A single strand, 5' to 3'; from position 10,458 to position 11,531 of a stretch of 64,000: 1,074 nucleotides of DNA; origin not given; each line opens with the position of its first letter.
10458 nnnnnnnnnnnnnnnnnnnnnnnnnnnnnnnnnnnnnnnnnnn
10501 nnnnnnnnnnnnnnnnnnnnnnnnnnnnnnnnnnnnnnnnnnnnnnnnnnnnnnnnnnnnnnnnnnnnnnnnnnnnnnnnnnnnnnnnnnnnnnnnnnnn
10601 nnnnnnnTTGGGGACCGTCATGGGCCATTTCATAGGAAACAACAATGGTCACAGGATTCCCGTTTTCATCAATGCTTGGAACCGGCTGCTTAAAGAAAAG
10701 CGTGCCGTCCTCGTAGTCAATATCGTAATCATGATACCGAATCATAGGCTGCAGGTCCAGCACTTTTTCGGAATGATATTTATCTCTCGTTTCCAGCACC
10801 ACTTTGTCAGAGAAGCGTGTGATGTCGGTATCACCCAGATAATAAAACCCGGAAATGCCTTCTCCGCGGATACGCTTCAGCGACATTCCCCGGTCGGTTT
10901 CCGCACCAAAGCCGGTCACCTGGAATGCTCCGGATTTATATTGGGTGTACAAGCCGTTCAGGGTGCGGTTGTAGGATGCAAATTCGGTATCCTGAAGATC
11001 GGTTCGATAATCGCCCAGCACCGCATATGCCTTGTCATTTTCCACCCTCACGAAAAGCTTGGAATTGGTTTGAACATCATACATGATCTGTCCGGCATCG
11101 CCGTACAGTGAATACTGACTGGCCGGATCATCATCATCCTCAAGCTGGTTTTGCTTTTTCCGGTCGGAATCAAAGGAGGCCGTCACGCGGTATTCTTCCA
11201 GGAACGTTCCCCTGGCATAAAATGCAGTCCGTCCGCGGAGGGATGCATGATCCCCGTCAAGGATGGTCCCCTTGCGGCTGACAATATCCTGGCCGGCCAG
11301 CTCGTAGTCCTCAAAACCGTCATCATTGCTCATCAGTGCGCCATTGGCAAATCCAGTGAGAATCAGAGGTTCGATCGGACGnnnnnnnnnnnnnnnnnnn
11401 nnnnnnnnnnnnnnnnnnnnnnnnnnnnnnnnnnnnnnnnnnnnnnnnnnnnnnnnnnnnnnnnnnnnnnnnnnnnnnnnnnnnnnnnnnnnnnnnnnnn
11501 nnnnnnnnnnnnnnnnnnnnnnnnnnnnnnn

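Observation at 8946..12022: Translationally coupled 1024-aa beta-barrel: possible dedicated translocon/anchor for the giant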

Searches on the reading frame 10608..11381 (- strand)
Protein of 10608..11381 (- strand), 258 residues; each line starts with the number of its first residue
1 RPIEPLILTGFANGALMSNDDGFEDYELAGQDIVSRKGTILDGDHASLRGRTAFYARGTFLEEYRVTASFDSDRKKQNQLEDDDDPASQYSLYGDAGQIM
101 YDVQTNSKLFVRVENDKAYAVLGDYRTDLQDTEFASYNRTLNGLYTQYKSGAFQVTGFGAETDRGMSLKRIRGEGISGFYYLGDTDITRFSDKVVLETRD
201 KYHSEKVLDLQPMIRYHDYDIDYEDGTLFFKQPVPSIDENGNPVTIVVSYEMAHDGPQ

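Call 64: predict_structure(alignment_id=A2)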
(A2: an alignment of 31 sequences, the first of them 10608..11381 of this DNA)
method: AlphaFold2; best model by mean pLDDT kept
length: 258 residues; sequences in the alignment: 31
mean_pLDDT: 68.1   pTM: 0.46
mean pLDDT of the five models: 68.1, 65.1, 65.1, 64.0, 64.0
residues with pLDDT >= 90: 60; 70-90: 71; 50-70: 65; < 50: 62
segments of 3 or more residues with pLDDT < 50: 21-36, 76-104, 125-140
pLDDT, mean of each block of 10 residues (from residue 1): 66 61 42 45 61 74 80 53 34 31 57 72 47 34 62 64 81 95 87 90 91 89 94 96 93 75
secondary structure, 60 per line:
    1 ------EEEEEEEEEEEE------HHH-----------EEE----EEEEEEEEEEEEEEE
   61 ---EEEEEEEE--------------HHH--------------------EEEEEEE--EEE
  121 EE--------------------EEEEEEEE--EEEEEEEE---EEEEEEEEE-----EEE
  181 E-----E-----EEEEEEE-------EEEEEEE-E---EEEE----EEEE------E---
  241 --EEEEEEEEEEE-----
elements in order: E7-18 E39-41 E46-60 E64-71 E109-115 E118-122 E143-150 E153-160 E164-172 E178-181 E193-199 E207-213 E219-222 E227-230 E243-253

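Call 68: fold_search(model_id=the predicted structure, library=pdb)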
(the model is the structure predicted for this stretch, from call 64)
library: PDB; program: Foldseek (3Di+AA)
matches with E <= 10: 260; with E <= 0.001: 0
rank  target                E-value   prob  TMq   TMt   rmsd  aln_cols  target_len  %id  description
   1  6xgr_A                1.1e-02  0.97  0.25  0.24  22.6       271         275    9  YSD1 major tail protein (released 2020-07-01)
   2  8vhx_H                1.2e-02  0.93  0.23  0.17  21.2       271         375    8  Cryo-EM of neck of bacteriophage Chi (released 2024-10-02)
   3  8vhx_G                1.8e-02  0.97  0.27  0.25  21.1       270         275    8  Cryo-EM of neck of bacteriophage Chi (released 2024-10-02)
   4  7vrn_L                2.0e-02  0.18  0.15  0.10  23.9       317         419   10  Structure of infectious bursal disease virus Gt strain (released 2022-03-30)
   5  7vrp_J                3.1e-02  0.20  0.15  0.10  22.3       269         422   12  Structure of infectious bursal disease virus Gx strain (released 2022-03-30)
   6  7vrp_I                3.9e-02  0.13  0.12  0.08  22.6       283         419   11  Structure of infectious bursal disease virus Gx strain (released 2022-03-30)
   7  7vrp_F                4.1e-02  0.16  0.15  0.10  22.9       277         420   10  Structure of infectious bursal disease virus Gx strain (released 2022-03-30)
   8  8vjh_J                4.8e-02  0.84  0.22  0.21  20.1       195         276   14  Cryo-EM of tail-tip of bacteriophage Chi (released 2024-10-02)
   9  2gsy_E                5.0e-02  0.13  0.16  0.11  23.8       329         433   10  The 2.6A structure of Infectious Bursal Virus Derived T=1 Particles (released 2006-07-18)
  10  2gsy_A                5.9e-02  0.12  0.15  0.10  23.7       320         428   11  The 2.6A structure of Infectious Bursal Virus Derived T=1 Particles (released 2006-07-18)
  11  7kwc                  5.9e-02  0.11  0.13  0.13  17.9       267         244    7  Surface glycan-binding protein B (truncated) from Bacteroides thetaiotaomicron (released 2021-02-17)
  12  7vrn_I                6.2e-02  0.15  0.15  0.10  22.7       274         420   12  Structure of infectious bursal disease virus Gt strain (released 2022-03-30)
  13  2gsy_Q                6.2e-02  0.12  0.15  0.10  23.7       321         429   11  The 2.6A structure of Infectious Bursal Virus Derived T=1 Particles (released 2006-07-18)
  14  2gsy_P                6.9e-02  0.11  0.15  0.10  23.7       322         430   11  The 2.6A structure of Infectious Bursal Virus Derived T=1 Particles (released 2006-07-18)
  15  8qje_W                7.2e-02  0.28  0.12  0.12  10.7        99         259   11  Neck of phage 812 virion (C12) (released 2024-09-25)
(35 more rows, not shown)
